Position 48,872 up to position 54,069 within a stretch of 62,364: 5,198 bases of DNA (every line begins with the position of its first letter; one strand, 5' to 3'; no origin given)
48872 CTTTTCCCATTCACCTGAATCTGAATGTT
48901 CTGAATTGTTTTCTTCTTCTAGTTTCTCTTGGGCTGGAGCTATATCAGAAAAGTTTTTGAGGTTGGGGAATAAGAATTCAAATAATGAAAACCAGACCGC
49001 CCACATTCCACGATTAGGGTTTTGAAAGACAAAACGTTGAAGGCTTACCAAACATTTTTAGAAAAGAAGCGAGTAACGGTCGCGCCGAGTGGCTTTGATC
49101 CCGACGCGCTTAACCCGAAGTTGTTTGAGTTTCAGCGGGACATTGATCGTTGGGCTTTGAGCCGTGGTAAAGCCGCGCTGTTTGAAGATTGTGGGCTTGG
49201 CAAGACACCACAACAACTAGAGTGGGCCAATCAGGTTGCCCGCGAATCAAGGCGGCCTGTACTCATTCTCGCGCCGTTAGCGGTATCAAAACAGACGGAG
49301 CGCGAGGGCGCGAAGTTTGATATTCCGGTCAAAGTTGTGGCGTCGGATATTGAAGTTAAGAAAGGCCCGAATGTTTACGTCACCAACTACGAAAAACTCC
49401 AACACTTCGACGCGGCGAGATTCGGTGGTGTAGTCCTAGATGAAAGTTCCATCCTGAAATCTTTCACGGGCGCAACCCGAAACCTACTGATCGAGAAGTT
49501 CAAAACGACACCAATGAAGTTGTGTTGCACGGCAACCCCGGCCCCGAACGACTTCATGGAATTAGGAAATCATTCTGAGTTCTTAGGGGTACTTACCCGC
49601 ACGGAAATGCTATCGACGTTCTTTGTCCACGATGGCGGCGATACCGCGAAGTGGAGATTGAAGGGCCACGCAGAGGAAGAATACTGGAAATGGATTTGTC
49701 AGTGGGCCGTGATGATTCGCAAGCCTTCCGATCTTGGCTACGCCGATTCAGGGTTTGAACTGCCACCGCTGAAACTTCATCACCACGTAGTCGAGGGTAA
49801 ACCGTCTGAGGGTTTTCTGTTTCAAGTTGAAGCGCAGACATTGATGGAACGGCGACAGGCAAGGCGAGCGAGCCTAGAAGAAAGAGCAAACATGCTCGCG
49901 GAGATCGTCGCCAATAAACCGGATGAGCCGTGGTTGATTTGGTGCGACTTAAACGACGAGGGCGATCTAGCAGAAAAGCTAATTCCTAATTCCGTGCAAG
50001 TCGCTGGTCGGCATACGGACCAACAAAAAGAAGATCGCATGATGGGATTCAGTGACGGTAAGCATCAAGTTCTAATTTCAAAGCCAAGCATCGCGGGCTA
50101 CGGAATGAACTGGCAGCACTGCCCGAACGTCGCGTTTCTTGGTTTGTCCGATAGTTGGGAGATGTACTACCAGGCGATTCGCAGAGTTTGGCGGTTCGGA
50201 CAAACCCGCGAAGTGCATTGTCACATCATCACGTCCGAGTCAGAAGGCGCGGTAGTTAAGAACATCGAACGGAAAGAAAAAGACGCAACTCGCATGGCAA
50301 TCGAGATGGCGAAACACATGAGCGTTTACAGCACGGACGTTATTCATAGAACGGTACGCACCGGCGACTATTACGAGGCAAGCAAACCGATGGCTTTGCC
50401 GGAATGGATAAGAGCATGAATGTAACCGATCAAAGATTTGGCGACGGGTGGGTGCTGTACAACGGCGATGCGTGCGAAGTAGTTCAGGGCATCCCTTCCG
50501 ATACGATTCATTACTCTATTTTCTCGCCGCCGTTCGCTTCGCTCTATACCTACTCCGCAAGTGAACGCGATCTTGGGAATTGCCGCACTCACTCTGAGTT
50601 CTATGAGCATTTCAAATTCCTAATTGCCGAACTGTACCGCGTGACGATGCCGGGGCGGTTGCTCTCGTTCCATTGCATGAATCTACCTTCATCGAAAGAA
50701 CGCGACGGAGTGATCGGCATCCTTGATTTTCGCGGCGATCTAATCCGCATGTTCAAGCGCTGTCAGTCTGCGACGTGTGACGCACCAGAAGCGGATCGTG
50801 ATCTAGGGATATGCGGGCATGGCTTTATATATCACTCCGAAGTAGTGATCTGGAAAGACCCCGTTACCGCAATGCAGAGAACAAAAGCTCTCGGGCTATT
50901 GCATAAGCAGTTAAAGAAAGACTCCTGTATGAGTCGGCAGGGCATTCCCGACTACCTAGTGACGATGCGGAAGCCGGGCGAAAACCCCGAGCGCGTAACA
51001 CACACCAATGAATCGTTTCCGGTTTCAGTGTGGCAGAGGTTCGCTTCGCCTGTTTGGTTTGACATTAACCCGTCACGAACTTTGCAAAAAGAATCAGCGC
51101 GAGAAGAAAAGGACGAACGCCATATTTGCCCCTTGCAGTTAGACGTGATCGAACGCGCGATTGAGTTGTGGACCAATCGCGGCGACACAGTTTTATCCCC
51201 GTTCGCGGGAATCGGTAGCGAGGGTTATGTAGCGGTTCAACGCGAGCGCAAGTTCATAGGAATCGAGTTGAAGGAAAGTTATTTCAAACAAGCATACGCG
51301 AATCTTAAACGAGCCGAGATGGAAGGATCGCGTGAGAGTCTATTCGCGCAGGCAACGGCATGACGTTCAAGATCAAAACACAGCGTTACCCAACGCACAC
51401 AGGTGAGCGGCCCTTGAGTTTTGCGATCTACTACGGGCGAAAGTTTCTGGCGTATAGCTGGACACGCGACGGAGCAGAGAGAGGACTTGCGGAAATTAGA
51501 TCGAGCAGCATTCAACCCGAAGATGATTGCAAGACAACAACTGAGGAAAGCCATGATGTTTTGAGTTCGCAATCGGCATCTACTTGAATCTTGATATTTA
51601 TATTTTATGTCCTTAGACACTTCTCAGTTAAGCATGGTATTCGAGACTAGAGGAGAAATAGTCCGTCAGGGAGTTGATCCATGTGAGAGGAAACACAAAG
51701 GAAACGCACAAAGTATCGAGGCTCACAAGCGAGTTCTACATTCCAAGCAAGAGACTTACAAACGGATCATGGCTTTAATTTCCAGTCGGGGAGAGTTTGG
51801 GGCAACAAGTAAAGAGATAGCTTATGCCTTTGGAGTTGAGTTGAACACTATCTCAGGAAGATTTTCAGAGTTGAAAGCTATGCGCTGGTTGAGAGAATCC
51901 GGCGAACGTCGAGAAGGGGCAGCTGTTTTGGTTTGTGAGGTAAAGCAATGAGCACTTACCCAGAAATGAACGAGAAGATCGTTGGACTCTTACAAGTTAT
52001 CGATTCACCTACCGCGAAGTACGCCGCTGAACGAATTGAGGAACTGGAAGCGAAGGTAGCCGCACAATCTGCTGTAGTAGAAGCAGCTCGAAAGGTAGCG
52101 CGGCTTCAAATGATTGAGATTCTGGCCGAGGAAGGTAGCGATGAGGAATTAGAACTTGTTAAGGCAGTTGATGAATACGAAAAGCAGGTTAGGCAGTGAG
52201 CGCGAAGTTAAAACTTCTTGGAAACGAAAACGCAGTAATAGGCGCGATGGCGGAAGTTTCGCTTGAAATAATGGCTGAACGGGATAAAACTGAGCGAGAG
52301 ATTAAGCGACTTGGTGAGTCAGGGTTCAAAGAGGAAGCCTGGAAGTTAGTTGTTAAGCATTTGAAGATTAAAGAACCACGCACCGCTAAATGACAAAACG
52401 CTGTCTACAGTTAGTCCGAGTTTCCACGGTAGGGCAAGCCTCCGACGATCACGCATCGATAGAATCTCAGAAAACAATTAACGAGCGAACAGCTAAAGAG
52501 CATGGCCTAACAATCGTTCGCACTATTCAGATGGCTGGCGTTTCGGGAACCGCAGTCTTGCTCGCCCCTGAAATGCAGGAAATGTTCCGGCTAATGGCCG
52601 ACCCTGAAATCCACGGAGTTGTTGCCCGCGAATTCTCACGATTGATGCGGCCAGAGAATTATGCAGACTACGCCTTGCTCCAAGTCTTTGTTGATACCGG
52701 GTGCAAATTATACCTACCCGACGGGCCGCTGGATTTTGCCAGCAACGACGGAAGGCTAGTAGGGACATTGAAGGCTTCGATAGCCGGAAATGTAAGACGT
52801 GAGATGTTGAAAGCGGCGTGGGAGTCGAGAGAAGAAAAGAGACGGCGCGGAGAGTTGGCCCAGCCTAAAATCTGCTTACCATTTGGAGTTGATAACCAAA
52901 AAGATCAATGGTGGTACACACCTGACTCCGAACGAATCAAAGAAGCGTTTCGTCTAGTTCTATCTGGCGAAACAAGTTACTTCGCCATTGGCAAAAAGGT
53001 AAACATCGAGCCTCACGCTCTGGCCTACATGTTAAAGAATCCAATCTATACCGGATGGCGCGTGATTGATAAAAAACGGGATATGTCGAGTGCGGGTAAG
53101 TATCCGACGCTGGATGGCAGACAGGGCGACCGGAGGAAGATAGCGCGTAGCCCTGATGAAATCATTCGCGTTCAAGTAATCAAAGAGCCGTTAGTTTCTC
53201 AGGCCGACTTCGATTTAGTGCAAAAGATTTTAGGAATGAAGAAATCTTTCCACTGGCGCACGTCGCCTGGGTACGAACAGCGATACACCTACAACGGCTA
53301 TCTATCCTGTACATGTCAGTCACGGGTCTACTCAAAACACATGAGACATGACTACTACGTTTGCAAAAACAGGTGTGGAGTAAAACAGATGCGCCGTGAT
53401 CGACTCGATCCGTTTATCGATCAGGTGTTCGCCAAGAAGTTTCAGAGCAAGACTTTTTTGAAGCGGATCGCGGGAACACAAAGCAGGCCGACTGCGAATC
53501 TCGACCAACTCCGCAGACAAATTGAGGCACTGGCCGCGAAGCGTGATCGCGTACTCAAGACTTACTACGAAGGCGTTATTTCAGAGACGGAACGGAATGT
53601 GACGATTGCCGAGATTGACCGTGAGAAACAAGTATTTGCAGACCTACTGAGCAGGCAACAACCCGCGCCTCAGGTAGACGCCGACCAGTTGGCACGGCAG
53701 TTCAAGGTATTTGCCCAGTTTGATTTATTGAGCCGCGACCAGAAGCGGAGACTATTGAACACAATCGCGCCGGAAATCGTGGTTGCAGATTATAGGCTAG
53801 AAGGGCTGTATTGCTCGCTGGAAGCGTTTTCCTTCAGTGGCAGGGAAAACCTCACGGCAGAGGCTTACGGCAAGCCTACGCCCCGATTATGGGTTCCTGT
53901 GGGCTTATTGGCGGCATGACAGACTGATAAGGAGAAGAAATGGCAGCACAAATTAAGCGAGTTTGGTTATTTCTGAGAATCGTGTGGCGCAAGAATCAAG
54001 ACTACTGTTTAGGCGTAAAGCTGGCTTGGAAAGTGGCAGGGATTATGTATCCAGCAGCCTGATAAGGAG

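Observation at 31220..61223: A conserved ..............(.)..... cassette recurs about ten times, always co-oriented with local transcription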

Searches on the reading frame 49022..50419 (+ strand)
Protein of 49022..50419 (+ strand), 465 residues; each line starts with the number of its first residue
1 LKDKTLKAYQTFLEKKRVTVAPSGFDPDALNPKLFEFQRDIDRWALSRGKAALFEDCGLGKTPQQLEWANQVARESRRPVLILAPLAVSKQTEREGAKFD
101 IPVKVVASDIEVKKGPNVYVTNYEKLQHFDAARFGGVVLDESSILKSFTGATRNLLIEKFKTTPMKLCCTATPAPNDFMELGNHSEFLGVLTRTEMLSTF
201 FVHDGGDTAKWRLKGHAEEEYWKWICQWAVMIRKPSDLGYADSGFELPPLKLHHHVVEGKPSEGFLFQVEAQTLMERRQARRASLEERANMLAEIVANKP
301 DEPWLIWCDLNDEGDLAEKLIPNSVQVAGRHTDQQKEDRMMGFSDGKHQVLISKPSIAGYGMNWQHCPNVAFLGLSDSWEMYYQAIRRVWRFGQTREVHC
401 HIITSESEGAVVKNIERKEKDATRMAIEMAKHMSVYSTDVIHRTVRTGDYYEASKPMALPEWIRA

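Call 9: search_protein_families(library=phrogs, proteins=[window:49022-50419:+])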
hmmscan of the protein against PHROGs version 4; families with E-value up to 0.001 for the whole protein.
window:49022-50419:+ (465 aa): 3 families
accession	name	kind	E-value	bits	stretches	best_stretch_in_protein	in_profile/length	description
phrog_62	-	DNA, RNA and nucleotide metabolism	2.1e-66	225.4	1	28-434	691-1141/1881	DNA helicase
phrog_16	-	DNA, RNA and nucleotide metabolism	3.3e-32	112.7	1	29-406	268-603/986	DNA helicase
phrog_11354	-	unknown function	3.6e-10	40.6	1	332-425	8-104/116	-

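Call 16: find_related_loci(query=window:49022-50419:+, collection=viral_contigs, flank=10000)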
Query window:49022-50419:+ (465 aa) in viral_contigs; peptide patterns used: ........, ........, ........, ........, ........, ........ (x = any residue, [..] = any of these).
240 stretches matched a pattern; 239 encode a relative of the query (tblastn E <= 1e-3); the best 80 are kept; 80 distinct loci.
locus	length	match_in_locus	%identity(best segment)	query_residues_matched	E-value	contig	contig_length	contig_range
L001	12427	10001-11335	81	9-453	0e+0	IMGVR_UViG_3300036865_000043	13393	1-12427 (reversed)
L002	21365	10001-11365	78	9-463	0e+0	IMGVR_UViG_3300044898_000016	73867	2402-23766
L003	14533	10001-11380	72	5-465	0e+0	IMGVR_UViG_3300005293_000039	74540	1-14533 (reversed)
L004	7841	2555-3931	72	6-465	0e+0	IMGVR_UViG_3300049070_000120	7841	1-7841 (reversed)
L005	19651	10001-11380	73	6-464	0e+0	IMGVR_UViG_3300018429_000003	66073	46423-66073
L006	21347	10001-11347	72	5-452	0e+0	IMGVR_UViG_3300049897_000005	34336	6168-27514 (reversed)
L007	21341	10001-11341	72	6-452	0e+0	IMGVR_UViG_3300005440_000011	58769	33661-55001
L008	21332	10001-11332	74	8-452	0e+0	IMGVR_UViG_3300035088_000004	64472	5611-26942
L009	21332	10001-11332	72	9-452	0e+0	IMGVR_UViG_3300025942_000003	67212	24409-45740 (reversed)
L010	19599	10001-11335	70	8-452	0e+0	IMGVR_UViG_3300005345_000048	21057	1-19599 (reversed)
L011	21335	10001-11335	70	8-452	0e+0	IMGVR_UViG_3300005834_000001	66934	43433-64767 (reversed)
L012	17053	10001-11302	68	8-441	0e+0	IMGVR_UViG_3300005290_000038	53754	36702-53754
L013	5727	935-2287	60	8-465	0e+0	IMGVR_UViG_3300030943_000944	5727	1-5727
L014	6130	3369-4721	57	9-465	2e-176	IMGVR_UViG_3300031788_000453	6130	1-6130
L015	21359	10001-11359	55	9-463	1e-173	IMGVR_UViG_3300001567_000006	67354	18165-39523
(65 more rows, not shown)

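Call 77: find_related_loci(query=window:49022-50419:+, collection=genome_contigs, flank=6000)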
Query window:49022-50419:+ (465 aa) in genome_contigs; peptide patterns used: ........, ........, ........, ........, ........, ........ (x = any residue, [..] = any of these).
50 stretches matched a pattern; 25 encode a relative of the query (tblastn E <= 1e-3); 25 distinct loci.
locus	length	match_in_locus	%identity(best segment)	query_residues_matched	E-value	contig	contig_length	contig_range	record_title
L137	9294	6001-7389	55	4-464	3e-169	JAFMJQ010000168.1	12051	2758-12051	MAG: Thermoleophilia bacterium isolate DEBay_Sum019D_L_G_39 NODE_5561_length_12051_cov_6.397216, whole genome shotgun se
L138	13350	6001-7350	53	9-465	9e-159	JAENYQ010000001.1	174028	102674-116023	MAG: Desulfotomaculum sp. isolate BL5_bin.2 BL5_bin2_NODE_44_length_174028_cov_14.312066, whole genome shotgun sequence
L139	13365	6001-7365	52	8-464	2e-155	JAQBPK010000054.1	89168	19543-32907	MAG: Vulcanimicrobiota bacterium isolate RYN_345 scaffold_618091, whole genome shotgun sequence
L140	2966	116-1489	51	7-463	2e-160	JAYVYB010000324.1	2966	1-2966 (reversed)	MAG: Methylovirgula sp. isolate GL85_UP_concoct_105_sub GL85_UP_concoct_105_sub_323, whole genome shotgun sequence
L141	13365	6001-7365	52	9-463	2e-151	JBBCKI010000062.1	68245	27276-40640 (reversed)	MAG: Chthoniobacteraceae bacterium isolate MAG_CPB_33 P10B_000000057164, whole genome shotgun sequence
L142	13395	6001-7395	49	9-463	2e-144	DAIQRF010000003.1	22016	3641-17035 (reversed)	MAG TPA_asm: Casimicrobiaceae bacterium isolate CTOTU41304 NODE_1067_length_22016_cov_4.535996, whole genome shotgun seq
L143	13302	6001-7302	49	9-441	6e-141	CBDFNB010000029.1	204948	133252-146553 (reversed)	MAG: Lacunisphaera sp. isolate 8cf5f200-74bc-4e7b-a296-39d2874c825b genome assembly, contig: contig_29, whole genome sho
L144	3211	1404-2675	49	9-433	2e-141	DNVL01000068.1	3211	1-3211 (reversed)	MAG TPA_asm: Legionella sp. isolate UBA11403 contig_477164, whole genome shotgun sequence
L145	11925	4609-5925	58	9-444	9e-174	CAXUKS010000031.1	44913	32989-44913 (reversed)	MAG TPA_asm: uncultured Armatimonadales bacterium isolate public_SRR11456914_metawrap_bin.21 genome assembly, contig: pu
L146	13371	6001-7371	45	9-463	5e-133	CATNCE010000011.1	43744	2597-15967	MAG TPA_asm: uncultured Bacilli bacterium isolate MGG24433_1680015443 genome assembly, contig: SRR10593855_622, whole ge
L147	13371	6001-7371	45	9-463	2e-131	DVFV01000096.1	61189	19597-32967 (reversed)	MAG TPA_asm: Candidatus Coprosoma intestinipullorum isolate CHK147-3167 CHK147__C67343_L61189_ERR2241925, whole genome s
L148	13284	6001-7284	48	6-433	2e-128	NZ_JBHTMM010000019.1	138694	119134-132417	Streptomyces kaempferi strain CGMCC 4.7020 GCM70027358_124, whole genome shotgun sequence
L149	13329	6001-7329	46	26-465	4e-132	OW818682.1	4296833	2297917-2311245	metagenome genome assembly, chromosome: 1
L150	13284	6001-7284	46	6-430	1e-123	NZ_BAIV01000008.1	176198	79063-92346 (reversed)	Bacteroides reticulotermitis JCM 10512, whole genome shotgun sequence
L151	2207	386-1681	47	9-436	8e-131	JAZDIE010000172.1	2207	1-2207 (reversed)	MAG: Pseudomonadota bacterium isolate MEGAHIT-group-0.385 k141_451964, whole genome shotgun sequence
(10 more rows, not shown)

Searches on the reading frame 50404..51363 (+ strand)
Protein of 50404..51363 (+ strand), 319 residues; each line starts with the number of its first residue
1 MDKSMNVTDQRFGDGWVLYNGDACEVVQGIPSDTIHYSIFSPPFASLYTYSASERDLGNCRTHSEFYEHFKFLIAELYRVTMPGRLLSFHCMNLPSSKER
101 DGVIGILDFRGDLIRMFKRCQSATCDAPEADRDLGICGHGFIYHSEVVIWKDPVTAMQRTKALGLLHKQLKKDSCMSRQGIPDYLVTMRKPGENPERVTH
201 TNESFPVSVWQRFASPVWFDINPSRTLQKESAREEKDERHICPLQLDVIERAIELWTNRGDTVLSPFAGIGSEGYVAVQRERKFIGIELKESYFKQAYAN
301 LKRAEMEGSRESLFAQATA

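Call 9: search_protein_families(library=phrogs, proteins=[window:50404-51363:+])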
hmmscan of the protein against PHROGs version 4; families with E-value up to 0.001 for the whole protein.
window:50404-51363:+ (319 aa): 9 families
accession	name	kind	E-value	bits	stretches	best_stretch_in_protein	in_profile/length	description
phrog_67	-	other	6.2e-36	125.7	1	16-312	124-354/743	DNA methyltransferase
phrog_16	-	DNA, RNA and nucleotide metabolism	7.9e-35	121.3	1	195-316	800-924/986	DNA helicase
phrog_498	-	other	1.1e-13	51.6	1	144-305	297-421/633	DNA methyltransferase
phrog_18293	-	other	3.2e-11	44.2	1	237-306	41-112/119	methyltransferase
phrog_3008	-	other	5.7e-11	43.1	1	230-307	140-217/244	DNA methyltransferase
phrog_12517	-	unknown function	1.9e-10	41.4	1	252-296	98-142/316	-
phrog_23148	-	unknown function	2.1e-06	28.9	1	228-308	76-153/165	-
phrog_6952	-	other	2.1e-05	25.5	1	239-301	113-175/181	DNA methyltransferase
phrog_8769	-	other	7.5e-05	23.5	1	255-303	7-55/71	methyltransferase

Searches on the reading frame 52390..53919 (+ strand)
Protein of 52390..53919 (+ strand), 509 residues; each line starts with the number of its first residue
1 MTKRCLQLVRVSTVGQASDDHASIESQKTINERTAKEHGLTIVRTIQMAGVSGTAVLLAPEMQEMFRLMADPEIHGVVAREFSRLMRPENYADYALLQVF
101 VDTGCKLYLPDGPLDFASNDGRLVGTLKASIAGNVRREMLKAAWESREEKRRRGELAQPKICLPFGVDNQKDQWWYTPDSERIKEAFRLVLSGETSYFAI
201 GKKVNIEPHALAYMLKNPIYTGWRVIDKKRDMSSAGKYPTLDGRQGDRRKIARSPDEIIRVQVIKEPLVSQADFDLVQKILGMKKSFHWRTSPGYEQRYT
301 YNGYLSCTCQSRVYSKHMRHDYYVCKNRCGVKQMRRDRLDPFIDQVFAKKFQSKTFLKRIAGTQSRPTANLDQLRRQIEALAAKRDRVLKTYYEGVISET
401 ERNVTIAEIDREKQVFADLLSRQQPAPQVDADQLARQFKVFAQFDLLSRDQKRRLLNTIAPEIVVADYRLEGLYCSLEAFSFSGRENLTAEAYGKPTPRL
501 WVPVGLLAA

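Call 9: search_protein_families(library=phrogs, proteins=[window:52390-53919:+])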
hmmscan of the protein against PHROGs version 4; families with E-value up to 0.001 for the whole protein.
window:52390-53919:+ (509 aa): 2 families
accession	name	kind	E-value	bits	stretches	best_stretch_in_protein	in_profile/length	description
phrog_95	-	integration and excision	1.5e-49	170.2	1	1-465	86-555/651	integrase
phrog_125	-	DNA, RNA and nucleotide metabolism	1.6e-07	32.1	1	9-245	26-222/254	DNA invertase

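Call 12: find_encoding_contigs(protein=window:52390-53919:+, flank=10000, max_places=6)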
Protein window:52390-53919:+ (509 aa): no gene with exactly this product is on record in the collection.
